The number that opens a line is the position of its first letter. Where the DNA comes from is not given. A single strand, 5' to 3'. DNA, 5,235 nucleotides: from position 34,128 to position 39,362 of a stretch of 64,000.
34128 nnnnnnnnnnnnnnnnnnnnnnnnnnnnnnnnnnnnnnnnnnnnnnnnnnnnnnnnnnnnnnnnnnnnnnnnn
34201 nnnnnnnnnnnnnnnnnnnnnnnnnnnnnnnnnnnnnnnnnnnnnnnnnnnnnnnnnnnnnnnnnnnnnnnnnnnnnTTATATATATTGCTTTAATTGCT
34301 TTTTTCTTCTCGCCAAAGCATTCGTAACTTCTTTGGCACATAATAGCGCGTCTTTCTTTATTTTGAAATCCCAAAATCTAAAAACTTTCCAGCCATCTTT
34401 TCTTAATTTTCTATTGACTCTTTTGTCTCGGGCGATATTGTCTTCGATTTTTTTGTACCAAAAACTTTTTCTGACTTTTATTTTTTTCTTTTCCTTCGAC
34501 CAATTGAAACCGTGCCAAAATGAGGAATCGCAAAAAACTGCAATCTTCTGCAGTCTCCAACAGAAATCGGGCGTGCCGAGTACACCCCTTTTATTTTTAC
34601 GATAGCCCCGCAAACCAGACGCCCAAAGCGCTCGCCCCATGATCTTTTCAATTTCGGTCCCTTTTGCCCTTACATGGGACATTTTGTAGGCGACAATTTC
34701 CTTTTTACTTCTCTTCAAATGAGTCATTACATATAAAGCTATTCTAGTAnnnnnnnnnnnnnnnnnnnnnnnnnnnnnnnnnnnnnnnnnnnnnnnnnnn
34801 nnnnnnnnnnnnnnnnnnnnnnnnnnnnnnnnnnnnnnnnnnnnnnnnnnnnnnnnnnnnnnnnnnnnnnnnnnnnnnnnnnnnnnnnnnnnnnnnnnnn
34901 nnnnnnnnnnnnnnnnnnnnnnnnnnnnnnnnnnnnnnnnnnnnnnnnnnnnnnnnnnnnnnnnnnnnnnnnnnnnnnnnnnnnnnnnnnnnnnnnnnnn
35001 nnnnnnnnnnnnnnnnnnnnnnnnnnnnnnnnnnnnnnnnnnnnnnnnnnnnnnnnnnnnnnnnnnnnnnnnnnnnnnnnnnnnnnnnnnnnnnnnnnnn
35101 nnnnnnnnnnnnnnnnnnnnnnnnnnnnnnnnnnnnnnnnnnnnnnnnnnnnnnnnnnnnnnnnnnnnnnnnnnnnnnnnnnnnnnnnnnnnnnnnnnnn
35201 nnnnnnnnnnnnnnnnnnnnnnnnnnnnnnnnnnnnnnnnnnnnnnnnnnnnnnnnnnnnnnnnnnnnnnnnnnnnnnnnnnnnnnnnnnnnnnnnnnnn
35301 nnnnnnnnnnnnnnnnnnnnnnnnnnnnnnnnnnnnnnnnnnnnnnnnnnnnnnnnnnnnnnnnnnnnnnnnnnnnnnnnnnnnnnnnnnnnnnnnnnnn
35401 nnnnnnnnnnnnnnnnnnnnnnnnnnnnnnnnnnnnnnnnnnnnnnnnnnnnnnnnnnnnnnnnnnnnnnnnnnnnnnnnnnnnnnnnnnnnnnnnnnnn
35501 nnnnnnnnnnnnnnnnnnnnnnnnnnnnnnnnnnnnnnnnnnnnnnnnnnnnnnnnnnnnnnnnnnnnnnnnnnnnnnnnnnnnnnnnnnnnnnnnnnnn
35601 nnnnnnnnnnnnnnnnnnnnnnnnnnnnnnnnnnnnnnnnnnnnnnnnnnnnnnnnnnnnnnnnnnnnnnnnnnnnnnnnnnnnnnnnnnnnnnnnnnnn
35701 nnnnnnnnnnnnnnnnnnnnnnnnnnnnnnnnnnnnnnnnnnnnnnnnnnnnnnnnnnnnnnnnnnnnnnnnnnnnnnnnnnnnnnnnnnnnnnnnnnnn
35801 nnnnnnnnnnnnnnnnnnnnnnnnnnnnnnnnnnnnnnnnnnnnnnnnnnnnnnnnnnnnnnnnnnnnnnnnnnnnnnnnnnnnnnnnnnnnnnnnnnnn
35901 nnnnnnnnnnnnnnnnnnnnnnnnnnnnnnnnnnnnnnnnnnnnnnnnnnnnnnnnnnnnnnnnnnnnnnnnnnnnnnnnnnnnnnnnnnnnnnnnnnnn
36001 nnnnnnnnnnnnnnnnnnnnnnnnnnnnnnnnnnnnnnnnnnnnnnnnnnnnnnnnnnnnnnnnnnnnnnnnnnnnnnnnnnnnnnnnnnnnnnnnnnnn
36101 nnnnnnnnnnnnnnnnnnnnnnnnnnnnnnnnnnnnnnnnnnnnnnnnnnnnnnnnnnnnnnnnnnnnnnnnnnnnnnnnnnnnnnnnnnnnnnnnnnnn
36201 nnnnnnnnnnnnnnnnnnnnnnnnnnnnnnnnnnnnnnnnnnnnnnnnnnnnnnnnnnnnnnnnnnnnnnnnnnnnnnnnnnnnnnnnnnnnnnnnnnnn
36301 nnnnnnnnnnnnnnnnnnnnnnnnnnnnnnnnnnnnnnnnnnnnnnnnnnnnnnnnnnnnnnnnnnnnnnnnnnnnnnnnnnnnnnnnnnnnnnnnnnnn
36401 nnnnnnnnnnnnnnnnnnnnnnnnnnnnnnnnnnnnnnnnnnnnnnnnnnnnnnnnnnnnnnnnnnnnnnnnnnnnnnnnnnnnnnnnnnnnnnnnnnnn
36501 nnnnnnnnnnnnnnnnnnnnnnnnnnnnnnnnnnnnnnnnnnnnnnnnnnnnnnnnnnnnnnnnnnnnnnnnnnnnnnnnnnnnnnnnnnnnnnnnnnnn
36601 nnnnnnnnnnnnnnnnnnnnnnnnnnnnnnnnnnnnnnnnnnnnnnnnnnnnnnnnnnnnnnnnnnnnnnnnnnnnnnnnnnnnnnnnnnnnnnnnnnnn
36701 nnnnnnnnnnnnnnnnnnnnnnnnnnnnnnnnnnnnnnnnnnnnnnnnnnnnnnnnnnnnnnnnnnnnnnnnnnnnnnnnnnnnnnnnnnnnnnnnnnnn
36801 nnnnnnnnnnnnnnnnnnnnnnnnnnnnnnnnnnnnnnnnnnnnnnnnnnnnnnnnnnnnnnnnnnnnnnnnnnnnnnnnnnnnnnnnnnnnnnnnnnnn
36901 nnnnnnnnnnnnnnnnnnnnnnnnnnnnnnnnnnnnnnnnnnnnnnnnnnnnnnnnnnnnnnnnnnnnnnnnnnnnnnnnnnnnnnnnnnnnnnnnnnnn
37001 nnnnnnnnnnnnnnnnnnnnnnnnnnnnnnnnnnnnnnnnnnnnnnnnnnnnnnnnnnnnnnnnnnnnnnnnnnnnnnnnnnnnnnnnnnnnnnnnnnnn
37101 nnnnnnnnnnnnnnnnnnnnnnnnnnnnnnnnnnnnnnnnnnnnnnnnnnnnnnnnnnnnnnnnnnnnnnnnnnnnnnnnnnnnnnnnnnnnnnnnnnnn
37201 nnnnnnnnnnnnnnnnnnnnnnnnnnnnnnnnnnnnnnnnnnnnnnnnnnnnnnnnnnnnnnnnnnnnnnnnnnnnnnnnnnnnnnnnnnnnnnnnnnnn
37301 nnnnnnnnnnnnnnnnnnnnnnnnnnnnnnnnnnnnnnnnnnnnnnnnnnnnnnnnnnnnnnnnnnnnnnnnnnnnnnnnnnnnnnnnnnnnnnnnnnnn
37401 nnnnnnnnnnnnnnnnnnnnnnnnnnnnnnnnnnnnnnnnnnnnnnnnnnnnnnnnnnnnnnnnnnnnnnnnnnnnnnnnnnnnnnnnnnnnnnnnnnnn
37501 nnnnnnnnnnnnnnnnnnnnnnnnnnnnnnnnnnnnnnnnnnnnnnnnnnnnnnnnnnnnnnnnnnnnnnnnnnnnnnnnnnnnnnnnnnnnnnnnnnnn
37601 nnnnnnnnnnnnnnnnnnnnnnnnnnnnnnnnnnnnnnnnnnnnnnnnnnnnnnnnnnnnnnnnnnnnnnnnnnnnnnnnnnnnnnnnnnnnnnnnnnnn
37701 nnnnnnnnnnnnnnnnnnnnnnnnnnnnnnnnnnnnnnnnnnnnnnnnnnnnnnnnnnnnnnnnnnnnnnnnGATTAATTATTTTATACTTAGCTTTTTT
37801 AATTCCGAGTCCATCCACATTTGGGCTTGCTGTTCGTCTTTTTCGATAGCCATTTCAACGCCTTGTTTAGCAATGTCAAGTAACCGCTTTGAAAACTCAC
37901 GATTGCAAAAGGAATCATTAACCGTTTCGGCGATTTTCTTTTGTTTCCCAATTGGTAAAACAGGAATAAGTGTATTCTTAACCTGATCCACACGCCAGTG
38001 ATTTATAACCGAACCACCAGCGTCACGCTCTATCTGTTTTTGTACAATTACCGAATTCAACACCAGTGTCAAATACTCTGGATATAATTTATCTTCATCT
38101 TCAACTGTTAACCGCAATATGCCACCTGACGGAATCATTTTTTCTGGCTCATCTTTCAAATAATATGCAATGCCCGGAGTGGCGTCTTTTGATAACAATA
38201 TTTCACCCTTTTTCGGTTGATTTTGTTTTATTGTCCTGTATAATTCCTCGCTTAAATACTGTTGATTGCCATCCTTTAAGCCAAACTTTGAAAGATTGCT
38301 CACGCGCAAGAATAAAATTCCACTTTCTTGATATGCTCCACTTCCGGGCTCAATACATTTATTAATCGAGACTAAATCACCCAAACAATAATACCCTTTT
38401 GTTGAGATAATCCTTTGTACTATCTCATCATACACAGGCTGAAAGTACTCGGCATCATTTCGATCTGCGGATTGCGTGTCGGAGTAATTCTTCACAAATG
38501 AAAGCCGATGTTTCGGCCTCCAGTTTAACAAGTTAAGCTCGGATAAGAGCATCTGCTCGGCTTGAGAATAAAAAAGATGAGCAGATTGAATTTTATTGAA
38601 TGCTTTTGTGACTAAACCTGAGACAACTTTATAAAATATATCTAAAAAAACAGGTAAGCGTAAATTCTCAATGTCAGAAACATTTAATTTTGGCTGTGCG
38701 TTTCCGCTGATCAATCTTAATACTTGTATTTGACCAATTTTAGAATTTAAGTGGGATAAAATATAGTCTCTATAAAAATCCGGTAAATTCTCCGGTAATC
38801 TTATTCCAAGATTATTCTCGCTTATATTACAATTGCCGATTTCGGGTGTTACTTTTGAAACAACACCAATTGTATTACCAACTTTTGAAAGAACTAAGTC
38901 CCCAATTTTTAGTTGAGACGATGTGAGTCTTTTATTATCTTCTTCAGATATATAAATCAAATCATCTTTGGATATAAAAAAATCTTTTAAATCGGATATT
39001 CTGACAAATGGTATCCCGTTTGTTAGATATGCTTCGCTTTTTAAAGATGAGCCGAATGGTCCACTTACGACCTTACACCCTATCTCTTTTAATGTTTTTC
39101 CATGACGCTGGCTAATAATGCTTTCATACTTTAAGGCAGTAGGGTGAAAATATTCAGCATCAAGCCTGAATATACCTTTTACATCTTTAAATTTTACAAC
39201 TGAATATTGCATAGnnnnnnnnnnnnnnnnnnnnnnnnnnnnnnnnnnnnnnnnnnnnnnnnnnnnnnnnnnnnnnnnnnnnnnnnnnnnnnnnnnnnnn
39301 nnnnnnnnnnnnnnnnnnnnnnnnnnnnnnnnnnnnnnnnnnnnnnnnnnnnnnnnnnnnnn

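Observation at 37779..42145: HsdM fused to an N-terminal PD-(D/E)xK nuclease domain plus a two-TRD HsdS, with no HsdR: BcgI-like/Type IIB-like arrangement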

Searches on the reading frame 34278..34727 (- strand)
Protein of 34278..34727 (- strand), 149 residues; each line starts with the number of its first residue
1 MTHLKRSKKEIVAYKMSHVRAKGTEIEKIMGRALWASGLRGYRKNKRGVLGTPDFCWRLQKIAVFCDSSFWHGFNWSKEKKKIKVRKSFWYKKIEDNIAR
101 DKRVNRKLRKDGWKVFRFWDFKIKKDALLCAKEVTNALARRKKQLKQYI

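Call 4: search_protein_families(library=pfam, proteins=[window:34278-34727:-], max_evalue=0.01)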
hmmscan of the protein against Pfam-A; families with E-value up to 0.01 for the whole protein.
window:34278-34727:- (149 aa): 3 families
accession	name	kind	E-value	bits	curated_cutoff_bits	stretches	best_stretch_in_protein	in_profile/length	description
PF03852.21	Vsr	-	1.1e-16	60.8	27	1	14-78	11-74/74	DNA mismatch endonuclease Vsr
PF04480.18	DUF559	-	0.00015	22.1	20.6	0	98-137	68-107/109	Protein of unknown function (DUF559)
PF18741.7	MTES_1575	-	0.0011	19.5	38.2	0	91-137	49-95/96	REase_MTES_1575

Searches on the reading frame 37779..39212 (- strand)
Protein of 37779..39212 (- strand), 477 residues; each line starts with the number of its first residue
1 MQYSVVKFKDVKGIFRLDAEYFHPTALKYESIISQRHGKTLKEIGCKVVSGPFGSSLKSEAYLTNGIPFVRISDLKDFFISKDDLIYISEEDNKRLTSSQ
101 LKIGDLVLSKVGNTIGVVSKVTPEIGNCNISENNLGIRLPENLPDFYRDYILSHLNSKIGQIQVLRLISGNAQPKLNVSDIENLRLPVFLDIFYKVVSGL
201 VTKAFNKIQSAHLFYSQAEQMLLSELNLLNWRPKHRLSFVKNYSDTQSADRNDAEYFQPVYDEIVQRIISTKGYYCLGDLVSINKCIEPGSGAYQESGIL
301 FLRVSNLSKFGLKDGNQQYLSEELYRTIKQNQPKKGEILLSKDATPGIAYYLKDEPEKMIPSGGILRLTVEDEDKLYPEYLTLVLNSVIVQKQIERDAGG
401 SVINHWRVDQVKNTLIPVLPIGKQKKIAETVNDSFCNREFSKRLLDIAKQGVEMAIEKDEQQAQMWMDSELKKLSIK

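Call 4: search_protein_families(library=pfam, proteins=[window:37779-39212:-], max_evalue=0.01)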
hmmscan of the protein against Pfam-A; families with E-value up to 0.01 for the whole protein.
window:37779-39212:- (477 aa): 1 family
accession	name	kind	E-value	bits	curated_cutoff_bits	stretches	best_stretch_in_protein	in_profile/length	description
PF01420.25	Methylase_S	-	7.1e-12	46.3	22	1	275-432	7-150/168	Type I restriction modification DNA specificity domain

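Call 5: search_protein_families(library=ncbifam, proteins=[window:37779-39212:-], max_evalue=0.01)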
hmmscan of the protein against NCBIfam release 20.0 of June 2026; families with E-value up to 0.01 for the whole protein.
window:37779-39212:- (477 aa): 2 families
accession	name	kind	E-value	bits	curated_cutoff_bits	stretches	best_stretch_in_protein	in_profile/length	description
NF047740.1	antiphage_MADS5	equivalog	1.3e-41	142.9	400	1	1-457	1-461/461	methylation-associated defense system restriction endonuclease subunit S MAD5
NF007278.0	PRK09737.1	equivalog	6.4e-12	45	662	2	299-431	41-171/461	type I restriction-modification system specificity subunit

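Call 7: search_protein_families(library=padloc, proteins=[window:37779-39212:-], max_evalue=0.001)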
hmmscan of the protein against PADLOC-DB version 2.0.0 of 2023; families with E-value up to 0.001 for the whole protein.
window:37779-39212:- (477 aa): 79 families (the best 25 are shown)
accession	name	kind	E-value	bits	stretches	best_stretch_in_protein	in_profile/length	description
PDLC03095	Specificity_I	-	6.4e-42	141.8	1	40-459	50-463/473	Type I specificity subunit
PDLC03086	Specificity_I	-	1.5e-32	111.2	2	291-432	30-171/458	Type I specificity subunit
PDLC03169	Specificity_I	-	3.4e-32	110.4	2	271-435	220-386/461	Type I specificity subunit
PDLC03168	Specificity_I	-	4.1e-30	103.6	2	41-188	10-149/459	Type I specificity subunit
PDLC03179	Specificity_I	-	1.4e-29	101.4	2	290-434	416-558/589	Type I specificity subunit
PDLC03069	Specificity_I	-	5.5e-29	99.4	2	41-188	195-341/387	Type I specificity subunit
PDLC03120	Specificity_I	-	3.3e-28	97.1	1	16-459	23-453/515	Type I specificity subunit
PDLC03197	Specificity_I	-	5.5e-27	92.7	2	7-285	10-277/459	Type I specificity subunit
PDLC03181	Specificity_I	-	2.3e-26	90.5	2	194-466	180-445/454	Type I specificity subunit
PDLC03153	Specificity_I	-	3e-26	90.7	2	40-187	217-362/417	Type I specificity subunit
PDLC03108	Specificity_I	-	3.5e-26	90.5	2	41-188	246-389/452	Type I specificity subunit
PDLC03100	Specificity_I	-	4e-26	90.4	2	34-189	194-347/392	Type I specificity subunit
PDLC04137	mad5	-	6.5e-26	89.4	2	294-451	27-179/392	mads_5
PDLC03089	Specificity_I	-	1.1e-25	88.7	2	276-431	9-165/446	Type I specificity subunit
PDLC03079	Specificity_I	-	2e-25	87.9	2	316-454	66-203/470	Type I specificity subunit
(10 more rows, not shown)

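Call 39: search_solved_structures(query=window:37779-39212:-, max_evalue=0.01)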
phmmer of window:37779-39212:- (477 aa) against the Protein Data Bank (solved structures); distinct sequences matched with E-value up to 0.01: 1.
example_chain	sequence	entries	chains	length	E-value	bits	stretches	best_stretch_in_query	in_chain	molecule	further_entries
7vru_C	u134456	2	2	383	0.0011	21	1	55-184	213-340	Site-specific DNA recognition subunit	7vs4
